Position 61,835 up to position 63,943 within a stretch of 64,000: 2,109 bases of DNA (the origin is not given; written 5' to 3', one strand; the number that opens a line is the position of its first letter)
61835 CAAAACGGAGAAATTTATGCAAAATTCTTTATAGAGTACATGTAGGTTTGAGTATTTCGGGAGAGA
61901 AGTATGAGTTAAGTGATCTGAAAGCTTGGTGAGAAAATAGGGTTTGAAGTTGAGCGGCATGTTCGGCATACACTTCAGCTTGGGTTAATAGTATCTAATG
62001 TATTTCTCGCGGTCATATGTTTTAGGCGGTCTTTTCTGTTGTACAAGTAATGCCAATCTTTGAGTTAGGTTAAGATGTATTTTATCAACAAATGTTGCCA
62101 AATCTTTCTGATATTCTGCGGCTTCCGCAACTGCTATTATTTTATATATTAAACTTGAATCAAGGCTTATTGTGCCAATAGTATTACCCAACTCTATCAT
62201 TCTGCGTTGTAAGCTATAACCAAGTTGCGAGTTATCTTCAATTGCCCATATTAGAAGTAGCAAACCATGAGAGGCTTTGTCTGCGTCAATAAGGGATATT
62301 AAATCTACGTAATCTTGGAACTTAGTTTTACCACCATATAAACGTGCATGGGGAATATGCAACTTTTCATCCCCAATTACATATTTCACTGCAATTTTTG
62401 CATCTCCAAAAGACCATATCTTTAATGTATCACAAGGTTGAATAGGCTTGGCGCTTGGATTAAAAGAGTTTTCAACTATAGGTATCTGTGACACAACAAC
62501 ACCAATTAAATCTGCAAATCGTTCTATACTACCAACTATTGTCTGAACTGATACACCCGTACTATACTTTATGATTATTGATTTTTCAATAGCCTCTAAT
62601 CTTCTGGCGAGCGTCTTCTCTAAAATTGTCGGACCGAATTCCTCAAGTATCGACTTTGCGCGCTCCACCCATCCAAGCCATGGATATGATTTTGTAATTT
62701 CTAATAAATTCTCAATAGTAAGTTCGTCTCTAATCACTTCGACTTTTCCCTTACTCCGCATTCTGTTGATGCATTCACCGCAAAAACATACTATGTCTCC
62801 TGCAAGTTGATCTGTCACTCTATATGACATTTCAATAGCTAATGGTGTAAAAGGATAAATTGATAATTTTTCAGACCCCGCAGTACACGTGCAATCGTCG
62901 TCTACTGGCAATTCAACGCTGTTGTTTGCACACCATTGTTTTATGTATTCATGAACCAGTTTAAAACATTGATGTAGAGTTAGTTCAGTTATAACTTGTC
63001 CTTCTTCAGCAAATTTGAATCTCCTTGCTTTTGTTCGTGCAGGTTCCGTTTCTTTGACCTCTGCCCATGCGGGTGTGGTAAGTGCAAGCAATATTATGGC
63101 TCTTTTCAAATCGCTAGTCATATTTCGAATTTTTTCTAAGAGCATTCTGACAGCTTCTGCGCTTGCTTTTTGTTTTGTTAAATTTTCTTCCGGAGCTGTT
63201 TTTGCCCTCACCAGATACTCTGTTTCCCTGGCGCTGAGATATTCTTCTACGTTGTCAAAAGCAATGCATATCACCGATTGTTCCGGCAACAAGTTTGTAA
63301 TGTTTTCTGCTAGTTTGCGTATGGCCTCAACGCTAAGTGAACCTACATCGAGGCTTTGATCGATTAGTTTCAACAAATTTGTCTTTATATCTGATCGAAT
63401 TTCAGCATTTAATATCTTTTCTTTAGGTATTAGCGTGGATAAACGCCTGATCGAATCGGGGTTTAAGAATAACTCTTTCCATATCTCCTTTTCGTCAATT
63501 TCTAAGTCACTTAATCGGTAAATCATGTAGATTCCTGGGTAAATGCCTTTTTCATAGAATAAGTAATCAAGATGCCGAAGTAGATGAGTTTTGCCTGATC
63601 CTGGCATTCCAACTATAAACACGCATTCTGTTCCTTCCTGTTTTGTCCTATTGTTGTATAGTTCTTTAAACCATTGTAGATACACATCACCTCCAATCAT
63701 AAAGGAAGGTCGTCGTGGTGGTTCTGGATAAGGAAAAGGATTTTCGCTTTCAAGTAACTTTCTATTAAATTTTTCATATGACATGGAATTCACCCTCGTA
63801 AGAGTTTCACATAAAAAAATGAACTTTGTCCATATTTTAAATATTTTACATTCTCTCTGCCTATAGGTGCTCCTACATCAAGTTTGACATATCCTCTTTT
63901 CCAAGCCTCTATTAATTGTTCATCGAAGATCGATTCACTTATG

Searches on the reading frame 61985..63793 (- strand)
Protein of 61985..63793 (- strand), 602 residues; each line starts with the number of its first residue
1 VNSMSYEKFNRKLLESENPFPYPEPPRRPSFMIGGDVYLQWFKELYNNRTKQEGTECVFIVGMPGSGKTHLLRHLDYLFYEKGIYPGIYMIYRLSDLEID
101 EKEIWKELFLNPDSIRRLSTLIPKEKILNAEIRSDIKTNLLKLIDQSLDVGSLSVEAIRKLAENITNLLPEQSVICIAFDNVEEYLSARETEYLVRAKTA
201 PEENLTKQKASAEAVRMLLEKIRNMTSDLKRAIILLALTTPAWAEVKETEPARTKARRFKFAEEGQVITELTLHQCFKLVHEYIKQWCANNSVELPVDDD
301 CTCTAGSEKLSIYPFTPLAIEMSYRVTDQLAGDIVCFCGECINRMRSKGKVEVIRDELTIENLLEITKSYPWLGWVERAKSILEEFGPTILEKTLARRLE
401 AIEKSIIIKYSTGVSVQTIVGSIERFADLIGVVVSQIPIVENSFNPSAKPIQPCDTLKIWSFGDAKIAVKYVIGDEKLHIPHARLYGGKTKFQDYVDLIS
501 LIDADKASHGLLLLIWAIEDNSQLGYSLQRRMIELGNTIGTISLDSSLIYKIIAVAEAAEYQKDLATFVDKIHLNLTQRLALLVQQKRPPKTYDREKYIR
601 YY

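Call 10: search_protein_families(library=pfam, proteins=[window:61985-63793:-], max_evalue=0.01)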
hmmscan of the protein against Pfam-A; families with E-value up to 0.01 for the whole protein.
window:61985-63793:- (602 aa): 7 families
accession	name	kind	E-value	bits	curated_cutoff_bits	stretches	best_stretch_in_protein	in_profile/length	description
PF13191.12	AAA_16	-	1.2e-06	29.6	32.6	1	45-185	15-144/167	AAA ATPase domain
PF20720.3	nSTAND3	-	0.00059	20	27.2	1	53-97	15-57/155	Novel STAND NTPase 3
PF24389.1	ORC-CDC6-like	-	0.0011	18.3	27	1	42-77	26-54/571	ORC-CDC6-like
PF01637.24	ATPase_2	-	0.0017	18.7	33.2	1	50-208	15-145/225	ATPase domain predominantly from Archaea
PF13401.12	AAA_22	-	0.0018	19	27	1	54-194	4-104/130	AAA domain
PF13238.12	AAA_18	-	0.007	17.3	29.4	0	58-78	1-21/128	AAA domain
PF00931.28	NB-ARC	-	0.0086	15.8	23.5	0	47-78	10-41/248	NB-ARC domain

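Call 18: find_encoding_contigs(protein=window:61985-63793:-, flank=10000, max_places=4)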
Protein window:61985-63793:- (602 aa): no gene with exactly this product is on record in the collection.
